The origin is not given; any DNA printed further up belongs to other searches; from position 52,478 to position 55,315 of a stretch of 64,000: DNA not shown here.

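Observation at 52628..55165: Single 845-aa protein fusing three cell-wall enzyme domains: PBP5-like S11 DD-carboxypeptidase + CapA-like metallophosphoesterase + VanY-like M15 peptidase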

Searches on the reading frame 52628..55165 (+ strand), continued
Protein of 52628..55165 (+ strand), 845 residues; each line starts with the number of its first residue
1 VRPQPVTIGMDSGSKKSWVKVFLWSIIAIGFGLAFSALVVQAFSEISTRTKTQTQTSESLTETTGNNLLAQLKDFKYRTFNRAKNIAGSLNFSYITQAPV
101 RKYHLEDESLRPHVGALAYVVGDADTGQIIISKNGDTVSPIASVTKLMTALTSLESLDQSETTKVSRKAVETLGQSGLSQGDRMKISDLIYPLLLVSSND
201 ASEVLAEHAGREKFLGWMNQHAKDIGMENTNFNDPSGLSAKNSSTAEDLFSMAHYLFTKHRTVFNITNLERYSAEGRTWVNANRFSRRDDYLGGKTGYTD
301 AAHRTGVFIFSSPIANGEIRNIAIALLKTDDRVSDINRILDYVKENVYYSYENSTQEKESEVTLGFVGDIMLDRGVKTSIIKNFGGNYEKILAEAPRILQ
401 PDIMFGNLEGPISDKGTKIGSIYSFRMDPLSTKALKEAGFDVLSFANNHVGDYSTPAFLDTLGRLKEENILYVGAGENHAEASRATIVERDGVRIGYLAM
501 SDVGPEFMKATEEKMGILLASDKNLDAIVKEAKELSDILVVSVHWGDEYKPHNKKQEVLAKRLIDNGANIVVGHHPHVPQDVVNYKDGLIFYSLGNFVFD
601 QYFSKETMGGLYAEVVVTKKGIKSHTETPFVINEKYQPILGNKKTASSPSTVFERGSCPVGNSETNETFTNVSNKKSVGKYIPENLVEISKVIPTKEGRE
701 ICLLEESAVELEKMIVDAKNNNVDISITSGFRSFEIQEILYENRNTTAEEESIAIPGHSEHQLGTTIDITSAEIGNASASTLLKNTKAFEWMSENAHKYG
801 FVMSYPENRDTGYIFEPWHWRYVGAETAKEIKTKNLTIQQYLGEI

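Call 19: find_related_loci(query=A1, collection=genome_contigs, flank=8000)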
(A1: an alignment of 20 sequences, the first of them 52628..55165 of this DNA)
Query A1 (845 aa) in genome_contigs; peptide patterns used: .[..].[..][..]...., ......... (x = any residue, [..] = any of these).
248 stretches matched a pattern; 216 encode a relative of the query (tblastn E <= 1e-3); the best 80 are kept; 80 distinct loci.
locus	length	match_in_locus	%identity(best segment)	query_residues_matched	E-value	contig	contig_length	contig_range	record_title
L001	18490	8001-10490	68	10-842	0e+0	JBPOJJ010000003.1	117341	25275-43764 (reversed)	MAG: Patescibacteria group bacterium isolate MAG_20151 c_000000614928, whole genome shotgun sequence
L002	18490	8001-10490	68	8-842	0e+0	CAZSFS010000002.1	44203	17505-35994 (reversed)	MAG TPA_asm: uncultured Candidatus Saccharibacteria bacterium isolate SRP342105_co2_225 genome assembly, contig: NODE_76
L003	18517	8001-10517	58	10-845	0e+0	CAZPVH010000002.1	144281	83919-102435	MAG TPA_asm: uncultured Candidatus Saccharibacteria bacterium isolate SRP342105_co1_16 genome assembly, contig: NODE_125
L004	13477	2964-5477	57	10-845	0e+0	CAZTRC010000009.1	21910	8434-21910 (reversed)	MAG TPA_asm: uncultured Candidatus Saccharibacteria bacterium isolate SRP286056_co1_61 genome assembly, contig: NODE_278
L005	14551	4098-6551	56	23-842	0e+0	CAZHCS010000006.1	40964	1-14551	MAG TPA_asm: uncultured Candidatus Saccharibacteria bacterium isolate SRP300315_co1_142 genome assembly, contig: NODE_49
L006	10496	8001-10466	45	63-844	0e+0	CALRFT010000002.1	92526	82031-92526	MAG: Parcubacteria group bacterium isolate MiE-14oct19-109 genome assembly, contig: MiE-14oct19-C200, whole genome shotg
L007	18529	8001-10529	60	3-842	0e+0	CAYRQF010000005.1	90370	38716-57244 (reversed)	MAG TPA_asm: uncultured Candidatus Saccharibacteria bacterium isolate SRP286056_co2_43 genome assembly, contig: NODE_244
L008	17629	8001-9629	50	103-638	5e-168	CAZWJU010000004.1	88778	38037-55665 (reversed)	MAG TPA_asm: uncultured Candidatus Saccharibacteria bacterium isolate SRP278252_co2_131 genome assembly, contig: NODE_35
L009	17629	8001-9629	49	103-638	2e-167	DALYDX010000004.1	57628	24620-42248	MAG TPA_asm: Candidatus Paceibacterota bacterium isolate CTOTU14238 NODE_97_length_57628_cov_13.703437, whole genome sho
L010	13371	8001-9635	46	103-638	2e-157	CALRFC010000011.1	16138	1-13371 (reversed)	MAG: Candidatus Nomurabacteria bacterium isolate Ike-100m-33 genome assembly, contig: Ike-100-c1263, whole genome shotgu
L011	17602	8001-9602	46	112-638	2e-154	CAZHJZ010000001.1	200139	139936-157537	MAG TPA_asm: uncultured Candidatus Saccharibacteria bacterium isolate SRP170004_co1_54 genome assembly, contig: NODE_60_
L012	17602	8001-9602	46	112-638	1e-152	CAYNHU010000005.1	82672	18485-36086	MAG TPA_asm: uncultured Candidatus Saccharibacteria bacterium isolate SRP300315_co1_62 genome assembly, contig: NODE_154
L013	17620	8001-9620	46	109-640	8e-152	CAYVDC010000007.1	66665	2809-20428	MAG TPA_asm: uncultured Candidatus Saccharibacteria bacterium isolate SRP170004_co1_265 genome assembly, contig: NODE_47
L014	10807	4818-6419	46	112-638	3e-151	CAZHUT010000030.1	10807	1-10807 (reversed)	MAG TPA_asm: uncultured Candidatus Saccharibacteria bacterium isolate SRP135725_co3_414 genome assembly, contig: NODE_71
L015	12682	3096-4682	48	111-638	1e-150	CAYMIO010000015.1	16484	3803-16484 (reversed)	MAG TPA_asm: uncultured Candidatus Saccharibacteria bacterium isolate SRP219642_co7_72 genome assembly, contig: NODE_508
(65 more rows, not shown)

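Call 42: predict_structure(alignment_id=A2)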
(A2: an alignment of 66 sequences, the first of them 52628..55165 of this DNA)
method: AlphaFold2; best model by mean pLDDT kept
length: 845 residues; sequences in the alignment: 66
mean_pLDDT: 87.1   pTM: 0.45
mean pLDDT of the five models: 87.1, 87.0, 86.3, 86.0, 85.7
residues with pLDDT >= 90: 598; 70-90: 147; 50-70: 20; < 50: 80
segments of 3 or more residues with pLDDT < 50: 1-15, 47-98, 353-357, 643-650
pLDDT, mean of each block of 10 residues (from residue 1): 34 53 82 78 52 33 37 44 42 43 85 95 97 97 95 97 92 82 94 92 96 97 97 93 98 98 94 89 77 93 95 93 97 94 93 54 96 93 96 93 95 90 86 96 91 91 96 95 96 96 91 95 97 98 92 94 98 92 96 94 80 96 94 93 45 87 86 91 95 95 96 95 97 95 83 89 97 94 96 98 94 91 95 94 87
secondary structure, 60 per line:
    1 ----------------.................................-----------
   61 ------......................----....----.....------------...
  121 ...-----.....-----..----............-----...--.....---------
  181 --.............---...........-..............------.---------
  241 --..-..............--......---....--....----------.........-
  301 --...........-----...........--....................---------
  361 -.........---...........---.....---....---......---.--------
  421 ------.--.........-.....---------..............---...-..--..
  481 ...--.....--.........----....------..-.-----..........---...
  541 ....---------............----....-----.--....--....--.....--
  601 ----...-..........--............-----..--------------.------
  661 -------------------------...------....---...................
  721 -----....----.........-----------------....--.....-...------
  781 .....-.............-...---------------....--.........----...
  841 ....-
elements in order (helices of 4 or more, strands of 3 or more residues): H17-49 H67-88 H93-96 E101-105 E118-123 E129-133 H145-156 E162-164 H167-171 E183-185 H186-195 H199-209 H211-224 H246-259 H262-267 E271-274 E277-280 E291-299 E303-313 E319-329 H332-346 E347-351 E362-370 H374-384 H388-392 H396-399 E403-408 H430-438 E440-444 H454-467 E471-473 H479-483 E486-490 E493-501 H525-534 E538-544 H554-565 E570-573 E582-585 E588-591 E594-598 E609-618 E621-632 E686-688 E702-704 H705-720 E726-729 H734-742 H760-763 E766-770 H781-785 H787-799 E801-803 E819-822 H825-833 H838-844

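Call 44: fold_search(model_id=the predicted structure, library=pdb)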
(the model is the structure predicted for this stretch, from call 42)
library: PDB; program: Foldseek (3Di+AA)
matches with E <= 10: 1345; with E <= 0.001: 389
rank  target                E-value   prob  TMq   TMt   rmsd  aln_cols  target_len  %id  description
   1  8gq9                  1.0e-20  1.00  0.30  0.56   5.4       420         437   20  Crystal structure of lasso peptide epimerase MslH (released 2023-06-21)
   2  8itg_A                1.8e-20  1.00  0.30  0.56   5.6       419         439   20  Crystal structure of lasso peptide epimerase MslH in complexed with precursor peptide variant MslAW21G (released 2023-06-21)
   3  8gqb                  2.2e-20  1.00  0.30  0.57   5.0       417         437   20  Crystal structure of lasso peptide epimerase MslH D11A mutant (released 2023-06-21)
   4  8ith                  2.5e-20  1.00  0.30  0.56   5.4       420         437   19  Crystal structure of lasso peptide epimerase MslH H295N (released 2023-06-21)
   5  3mfd_A                5.1e-19  1.00  0.27  0.67  14.8       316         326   28  The Structure of the Beta-lactamase superfamily domain of D-alanyl-D-alanine carboxypeptidase from Bacillus subtilis (released 2010-05-19)
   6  3mfd_B                1.4e-18  1.00  0.27  0.71   4.8       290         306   30  The Structure of the Beta-lactamase superfamily domain of D-alanyl-D-alanine carboxypeptidase from Bacillus subtilis (released 2010-05-19)
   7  4rye_A                4.7e-17  1.00  0.25  0.76   3.2       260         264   26  The crystal structure of D-ALANYL-D-ALANINE CARBOXYPEPTIDASE from Mycobacterium tuberculosis H37Rv (released 2015-01-28)
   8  4p0m                  1.2e-16  1.00  0.25  0.78   3.2       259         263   25  Crystal structure of an evolved putative penicillin-binding protein homolog, Rv2911, from Mycobacterium tuberculosis (released 2014-03-12)
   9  3itb_A                1.4e-16  1.00  0.25  0.59   3.2       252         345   25  Crystal structure of Penicillin-Binding Protein 6 (PBP6) from E. coli in complex with a substrate fragment (released 2009-10-20)
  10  4k91_B                1.8e-16  1.00  0.26  0.61   2.7       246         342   28  Crystal structure of Penicillin-Binding Protein 5 (PBP5) from Pseudomonas aeruginosa in apo state (released 2013-09-25)
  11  4k91_A                1.9e-16  1.00  0.26  0.62   2.5       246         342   28  Crystal structure of Penicillin-Binding Protein 5 (PBP5) from Pseudomonas aeruginosa in apo state (released 2013-09-25)
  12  4ppr                  3.2e-16  1.00  0.26  0.71   4.4       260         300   25  Crystal structure of Mycobacterium tuberculosis D,D-peptidase Rv3330 in complex with meropenem (released 2014-11-05)
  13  3it9_A                4.0e-16  1.00  0.26  0.60   5.9       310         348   20  Crystal structure of Penicillin-Binding Protein 6 (PBP6) from E. coli in apo state (released 2009-10-20)
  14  6muq                  4.2e-16  1.00  0.26  0.77   2.7       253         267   26  1.67 Angstrom Resolution Crystal Structure of Murein-DD-endopeptidase from Yersinia enterocolitica. (released 2018-10-31)
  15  5tr7_A                4.2e-16  1.00  0.25  0.81   2.6       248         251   26  Crystal structure of a putative D-alanyl-D-alanine carboxypeptidase from Vibrio cholerae O1 biovar eltor str. N16961 (released 2016-11-09)
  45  4jid_A                1.7e-14  1.00  0.18  0.80   4.1       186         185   35  Crystal structure of BaLdcB / VanY-like L,D-carboxypeptidase Zinc(II)-free (released 2013-04-03)
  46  4jid_B                1.8e-14  1.00  0.19  0.88   2.2       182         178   35  Crystal structure of BaLdcB / VanY-like L,D-carboxypeptidase Zinc(II)-free (released 2013-04-03)
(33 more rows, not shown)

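Call 45: search_solved_structures(query=A2, max_evalue=0.001, show_alignments=0)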
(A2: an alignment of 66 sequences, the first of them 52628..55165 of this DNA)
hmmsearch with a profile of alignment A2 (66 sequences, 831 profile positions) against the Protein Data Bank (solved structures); distinct sequences matched with E-value up to 0.001: 51.
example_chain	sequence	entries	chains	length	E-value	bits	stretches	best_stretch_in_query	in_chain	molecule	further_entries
3mfd_A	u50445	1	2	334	9.1e-48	166.3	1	94-329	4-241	D-alanyl-D-alanine carboxypeptidase dacB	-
4k91_A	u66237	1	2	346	2.2e-37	131.9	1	94-326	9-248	D-ala-D-ala-carboxypeptidase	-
4jid_A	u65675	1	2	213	4.9e-37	130.8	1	648-829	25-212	D-alanyl-D-alanine carboxypeptidase family protein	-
4mph_A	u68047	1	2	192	6.7e-37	130.3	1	653-829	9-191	D-alanyl-D-alanine carboxypeptidase family protein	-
4ox3_A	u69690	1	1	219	2e-36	128.8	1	650-830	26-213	Putative carboxypeptidase YodJ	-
5zqa_A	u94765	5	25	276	2e-33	118.9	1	94-325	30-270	Lmo2812 protein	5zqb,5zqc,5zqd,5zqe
6muq_A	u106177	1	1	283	7.6e-32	113.6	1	96-289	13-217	Murein-DD-endopeptidase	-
6azi_A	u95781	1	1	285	5.8e-29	104.1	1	88-291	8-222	D-alanyl-D-alanine endopeptidase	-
5tr7_A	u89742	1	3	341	2.7e-28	101.9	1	94-326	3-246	D-alanyl-D-alanine carboxypeptidase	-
3it9_A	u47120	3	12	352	1.4e-26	96.2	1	90-317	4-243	D-alanyl-D-alanine carboxypeptidase dacC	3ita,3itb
6osu_A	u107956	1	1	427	2.5e-26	95.3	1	95-242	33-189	D-alanyl-D-alanine carboxypeptidase (Penicillin binding protein) family protein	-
3a3j_A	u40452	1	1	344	3e-25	91.8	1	94-292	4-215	PBP5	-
5fsr_A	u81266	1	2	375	7.8e-25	90.4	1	93-331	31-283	D-ALANYL-D-ALANINE CARBOXYPEPTIDASE DACD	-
4p0m_A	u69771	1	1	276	8.5e-25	90.3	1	97-291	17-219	D-alanyl-D-alanine carboxypeptidase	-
4rye_A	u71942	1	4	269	9.2e-25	90.2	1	97-291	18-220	D-alanyl-D-alanine carboxypeptidase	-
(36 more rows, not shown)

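Call 53: find_encoding_contigs(protein=P0086, flank=6000, max_places=2)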
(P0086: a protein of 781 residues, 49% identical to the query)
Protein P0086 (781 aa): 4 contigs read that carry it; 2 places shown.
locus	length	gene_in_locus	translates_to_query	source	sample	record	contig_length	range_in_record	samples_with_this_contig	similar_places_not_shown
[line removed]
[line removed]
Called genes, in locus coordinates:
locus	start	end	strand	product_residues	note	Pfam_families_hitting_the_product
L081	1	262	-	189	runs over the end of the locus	-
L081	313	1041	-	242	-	PF01746:tRNA_m1G_MT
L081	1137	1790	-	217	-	-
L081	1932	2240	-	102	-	PF13083:KH_KhpA-B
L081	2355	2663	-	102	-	PF00886:Ribosomal_S16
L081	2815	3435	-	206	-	PF00574:CLP_protease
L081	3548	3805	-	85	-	-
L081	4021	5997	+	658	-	PF08206:OB_RNB (faint), PF17849:OB_Dis3 (faint), PF17876:CSD2, PF00773:RNB, PF00575:S1 (weak)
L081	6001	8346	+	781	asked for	PF03734:YkuD, PF00768:Peptidase_S11, PF09587:PGA_cap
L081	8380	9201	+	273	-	PF01522:Polysacc_deac_1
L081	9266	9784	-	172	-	-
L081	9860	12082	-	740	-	PF00005:ABC_tran (faint), PF02463:SMC_N, PF13175:AAA_15, PF13476:AAA_23, PF13555:AAA_29 (faint), PF13304:AAA_21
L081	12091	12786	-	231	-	PF22935:RM44_endonuclase, PF14622:Ribonucleas_3_3, PF00636:Ribonuclease_3, PF00035:dsrm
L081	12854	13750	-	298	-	PF01029:NusB, PF00293:NUDIX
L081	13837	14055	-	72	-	PF01783:Ribosomal_L32p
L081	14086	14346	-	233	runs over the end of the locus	PF01351:RNase_HII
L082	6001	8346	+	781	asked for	PF03734:YkuD, PF00768:Peptidase_S11, PF09587:PGA_cap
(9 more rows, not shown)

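Call 54: find_encoding_contigs(protein=P0110, flank=6000, max_places=2)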
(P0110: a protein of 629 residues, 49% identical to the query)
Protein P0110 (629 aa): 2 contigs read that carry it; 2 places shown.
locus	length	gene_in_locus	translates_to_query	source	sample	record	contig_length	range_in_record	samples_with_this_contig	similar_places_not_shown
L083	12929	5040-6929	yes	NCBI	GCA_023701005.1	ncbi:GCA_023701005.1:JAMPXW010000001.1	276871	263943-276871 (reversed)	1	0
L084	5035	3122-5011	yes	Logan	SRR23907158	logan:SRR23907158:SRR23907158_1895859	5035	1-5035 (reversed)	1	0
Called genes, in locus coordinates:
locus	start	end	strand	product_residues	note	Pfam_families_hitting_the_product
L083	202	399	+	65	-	-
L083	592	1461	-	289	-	-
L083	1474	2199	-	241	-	PF01746:tRNA_m1G_MT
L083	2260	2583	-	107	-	PF13083:KH_KhpA-B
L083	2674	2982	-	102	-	PF00886:Ribosomal_S16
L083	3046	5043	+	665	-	PF08206:OB_RNB (faint), PF17849:OB_Dis3, PF17876:CSD2, PF00773:RNB, PF00575:S1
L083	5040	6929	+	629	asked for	PF00768:Peptidase_S11, PF02113:Peptidase_S13 (faint), PF13354:Beta-lactamase2 (weak), PF09587:PGA_cap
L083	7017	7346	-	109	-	-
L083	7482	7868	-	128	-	PF20803:PaaX_M, PF09827:CRISPR_Cas2 (weak)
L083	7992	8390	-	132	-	PF00072:Response_reg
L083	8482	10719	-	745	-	PF02463:SMC_N, PF13175:AAA_15, PF13476:AAA_23, PF13304:AAA_21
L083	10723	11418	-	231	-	PF22935:RM44_endonuclase, PF14622:Ribonucleas_3_3, PF00636:Ribonuclease_3, PF00035:dsrm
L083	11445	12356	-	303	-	PF01029:NusB, PF00293:NUDIX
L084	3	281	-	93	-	?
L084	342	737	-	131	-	PF13083:KH_KhpA-B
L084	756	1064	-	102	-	PF00886:Ribosomal_S16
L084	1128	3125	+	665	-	PF08206:OB_RNB (faint), PF17849:OB_Dis3, PF17876:CSD2, PF00773:RNB, PF00575:S1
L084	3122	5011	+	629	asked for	PF00768:Peptidase_S11, PF02113:Peptidase_S13 (faint), PF13354:Beta-lactamase2 (weak), PF09587:PGA_cap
